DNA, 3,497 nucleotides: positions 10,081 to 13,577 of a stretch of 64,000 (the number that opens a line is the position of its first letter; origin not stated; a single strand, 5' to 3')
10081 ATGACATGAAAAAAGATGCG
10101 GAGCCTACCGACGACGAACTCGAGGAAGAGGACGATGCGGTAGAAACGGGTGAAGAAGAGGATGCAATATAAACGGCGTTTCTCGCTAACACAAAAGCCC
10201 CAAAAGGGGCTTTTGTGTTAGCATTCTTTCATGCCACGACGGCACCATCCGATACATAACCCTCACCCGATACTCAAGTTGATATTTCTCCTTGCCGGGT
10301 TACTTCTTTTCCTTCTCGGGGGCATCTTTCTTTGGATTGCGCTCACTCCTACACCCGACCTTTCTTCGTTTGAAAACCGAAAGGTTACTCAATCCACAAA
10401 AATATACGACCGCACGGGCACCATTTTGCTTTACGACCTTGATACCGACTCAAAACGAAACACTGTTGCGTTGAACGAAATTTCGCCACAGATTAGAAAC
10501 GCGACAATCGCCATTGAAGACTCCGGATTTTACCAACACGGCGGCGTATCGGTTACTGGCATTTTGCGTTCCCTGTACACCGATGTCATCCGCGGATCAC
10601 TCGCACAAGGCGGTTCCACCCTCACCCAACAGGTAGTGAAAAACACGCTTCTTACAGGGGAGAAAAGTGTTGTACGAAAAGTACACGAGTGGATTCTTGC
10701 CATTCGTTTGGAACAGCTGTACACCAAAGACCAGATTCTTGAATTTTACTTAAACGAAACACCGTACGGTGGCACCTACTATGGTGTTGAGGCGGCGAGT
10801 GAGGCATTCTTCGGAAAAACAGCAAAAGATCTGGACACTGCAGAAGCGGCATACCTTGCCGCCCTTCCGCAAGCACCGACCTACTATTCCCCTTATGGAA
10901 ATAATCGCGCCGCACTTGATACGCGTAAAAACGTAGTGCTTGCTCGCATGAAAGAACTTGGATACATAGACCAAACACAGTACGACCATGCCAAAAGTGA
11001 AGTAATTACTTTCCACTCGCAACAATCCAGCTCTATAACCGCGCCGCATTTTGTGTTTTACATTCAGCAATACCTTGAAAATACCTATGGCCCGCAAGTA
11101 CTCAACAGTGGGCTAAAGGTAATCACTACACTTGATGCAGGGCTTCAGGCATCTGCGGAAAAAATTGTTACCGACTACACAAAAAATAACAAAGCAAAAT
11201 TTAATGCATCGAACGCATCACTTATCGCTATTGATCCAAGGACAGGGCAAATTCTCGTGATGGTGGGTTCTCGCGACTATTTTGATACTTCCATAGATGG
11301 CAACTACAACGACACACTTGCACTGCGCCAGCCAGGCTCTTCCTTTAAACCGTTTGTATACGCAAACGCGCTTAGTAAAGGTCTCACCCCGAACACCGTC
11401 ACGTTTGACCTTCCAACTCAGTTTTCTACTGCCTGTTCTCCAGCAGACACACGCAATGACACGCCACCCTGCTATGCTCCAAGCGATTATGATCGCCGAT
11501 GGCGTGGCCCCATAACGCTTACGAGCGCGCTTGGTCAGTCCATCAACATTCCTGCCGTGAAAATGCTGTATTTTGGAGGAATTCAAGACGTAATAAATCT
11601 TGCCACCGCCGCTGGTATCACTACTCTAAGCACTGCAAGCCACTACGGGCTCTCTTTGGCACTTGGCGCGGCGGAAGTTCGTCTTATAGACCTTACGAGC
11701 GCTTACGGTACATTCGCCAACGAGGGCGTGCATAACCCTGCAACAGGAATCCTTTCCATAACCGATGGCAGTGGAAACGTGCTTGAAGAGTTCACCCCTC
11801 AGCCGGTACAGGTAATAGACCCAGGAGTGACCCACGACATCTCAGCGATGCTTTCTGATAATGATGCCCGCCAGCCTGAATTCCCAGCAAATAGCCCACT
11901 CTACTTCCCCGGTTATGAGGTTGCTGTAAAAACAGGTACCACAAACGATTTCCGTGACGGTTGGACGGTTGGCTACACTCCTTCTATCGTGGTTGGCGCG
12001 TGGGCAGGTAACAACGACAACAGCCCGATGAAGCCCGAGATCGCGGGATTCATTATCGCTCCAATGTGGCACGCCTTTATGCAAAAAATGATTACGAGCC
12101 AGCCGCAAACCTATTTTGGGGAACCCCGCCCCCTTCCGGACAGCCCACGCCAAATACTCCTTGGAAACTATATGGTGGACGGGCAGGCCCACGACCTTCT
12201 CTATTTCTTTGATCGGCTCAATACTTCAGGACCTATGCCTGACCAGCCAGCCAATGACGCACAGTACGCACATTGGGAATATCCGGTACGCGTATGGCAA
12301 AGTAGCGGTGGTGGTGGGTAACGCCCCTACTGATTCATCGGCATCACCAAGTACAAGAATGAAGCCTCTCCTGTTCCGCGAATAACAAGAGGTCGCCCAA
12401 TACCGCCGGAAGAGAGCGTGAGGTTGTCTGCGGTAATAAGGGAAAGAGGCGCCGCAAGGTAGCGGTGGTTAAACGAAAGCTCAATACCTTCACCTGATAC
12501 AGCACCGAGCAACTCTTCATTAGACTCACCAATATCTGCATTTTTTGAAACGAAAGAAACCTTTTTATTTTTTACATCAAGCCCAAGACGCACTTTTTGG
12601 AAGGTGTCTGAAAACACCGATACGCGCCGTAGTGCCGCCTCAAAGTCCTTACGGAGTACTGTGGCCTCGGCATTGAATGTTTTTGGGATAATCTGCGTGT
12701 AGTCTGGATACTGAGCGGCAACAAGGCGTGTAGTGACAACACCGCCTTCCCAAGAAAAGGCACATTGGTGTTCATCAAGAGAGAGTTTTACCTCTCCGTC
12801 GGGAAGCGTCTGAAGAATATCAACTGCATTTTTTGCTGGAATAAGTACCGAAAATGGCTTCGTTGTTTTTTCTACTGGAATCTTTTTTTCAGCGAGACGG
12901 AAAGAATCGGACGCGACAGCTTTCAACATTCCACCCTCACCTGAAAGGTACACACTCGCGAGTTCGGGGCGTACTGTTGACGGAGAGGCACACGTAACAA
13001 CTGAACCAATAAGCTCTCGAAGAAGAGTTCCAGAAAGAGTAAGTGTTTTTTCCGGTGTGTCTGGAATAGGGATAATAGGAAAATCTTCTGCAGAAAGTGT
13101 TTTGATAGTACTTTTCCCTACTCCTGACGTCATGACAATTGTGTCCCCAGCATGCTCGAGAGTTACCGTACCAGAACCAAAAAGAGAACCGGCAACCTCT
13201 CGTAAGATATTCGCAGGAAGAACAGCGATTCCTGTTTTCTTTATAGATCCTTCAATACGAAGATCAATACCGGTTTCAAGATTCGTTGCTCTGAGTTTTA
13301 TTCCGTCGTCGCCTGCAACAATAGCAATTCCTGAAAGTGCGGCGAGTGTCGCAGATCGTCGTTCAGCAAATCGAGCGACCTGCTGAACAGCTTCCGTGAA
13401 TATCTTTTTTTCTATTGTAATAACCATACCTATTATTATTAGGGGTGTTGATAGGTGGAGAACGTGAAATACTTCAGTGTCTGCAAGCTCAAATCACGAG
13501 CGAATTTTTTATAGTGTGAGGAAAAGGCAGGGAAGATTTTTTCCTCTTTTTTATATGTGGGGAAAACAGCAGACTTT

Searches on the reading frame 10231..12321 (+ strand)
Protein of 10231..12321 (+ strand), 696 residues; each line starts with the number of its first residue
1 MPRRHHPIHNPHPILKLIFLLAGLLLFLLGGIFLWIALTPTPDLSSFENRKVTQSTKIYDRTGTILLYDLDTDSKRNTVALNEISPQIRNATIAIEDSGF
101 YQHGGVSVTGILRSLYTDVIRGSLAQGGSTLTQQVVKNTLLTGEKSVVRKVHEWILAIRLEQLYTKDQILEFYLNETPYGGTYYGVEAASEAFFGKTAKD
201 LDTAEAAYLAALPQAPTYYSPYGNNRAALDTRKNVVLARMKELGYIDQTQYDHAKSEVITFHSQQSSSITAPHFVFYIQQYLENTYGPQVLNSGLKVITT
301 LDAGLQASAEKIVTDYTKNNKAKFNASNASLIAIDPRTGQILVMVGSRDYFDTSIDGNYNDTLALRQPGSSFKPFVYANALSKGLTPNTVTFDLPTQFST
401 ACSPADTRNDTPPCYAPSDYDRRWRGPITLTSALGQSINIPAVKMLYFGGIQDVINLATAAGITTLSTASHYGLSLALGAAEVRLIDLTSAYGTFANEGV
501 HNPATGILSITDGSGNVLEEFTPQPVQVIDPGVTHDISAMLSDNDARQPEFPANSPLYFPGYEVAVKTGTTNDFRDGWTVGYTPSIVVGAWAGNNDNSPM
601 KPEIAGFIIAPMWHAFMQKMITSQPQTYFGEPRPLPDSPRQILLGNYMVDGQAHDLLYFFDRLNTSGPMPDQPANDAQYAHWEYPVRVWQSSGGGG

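Call 8: search_protein_families(library=pfam, proteins=[window:10231-12321:+], max_evalue=0.01)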
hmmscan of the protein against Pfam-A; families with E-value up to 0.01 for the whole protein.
window:10231-12321:+ (696 aa): 2 families
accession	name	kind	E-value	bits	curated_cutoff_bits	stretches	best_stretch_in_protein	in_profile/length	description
PF00912.28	Transgly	-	3.1e-61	206.3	27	1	70-241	8-178/178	Transglycosylase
PF00905.27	Transpeptidase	-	3.4e-18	66.3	22.1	1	330-585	2-267/299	Penicillin binding protein transpeptidase domain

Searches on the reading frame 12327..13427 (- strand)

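Call 8: search_protein_families(library=pfam, proteins=[window:12327-13427:-], max_evalue=0.01)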
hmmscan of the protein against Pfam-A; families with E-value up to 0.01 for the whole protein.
window:12327-13427:- (366 aa): 3 families
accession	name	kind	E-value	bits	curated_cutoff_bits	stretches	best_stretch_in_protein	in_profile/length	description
PF00712.24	DNA_pol3_beta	-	1.4e-24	86.9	24.4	2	1-120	1-120/120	DNA polymerase III beta subunit, N-terminal domain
PF02768.20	DNA_pol3_beta_3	-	8.1e-21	74.5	27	1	245-364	2-120/121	DNA polymerase III beta subunit, C-terminal domain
PF02767.21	DNA_pol3_beta_2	-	2.3e-19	70.2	27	1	131-242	2-116/116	DNA polymerase III beta subunit, central domain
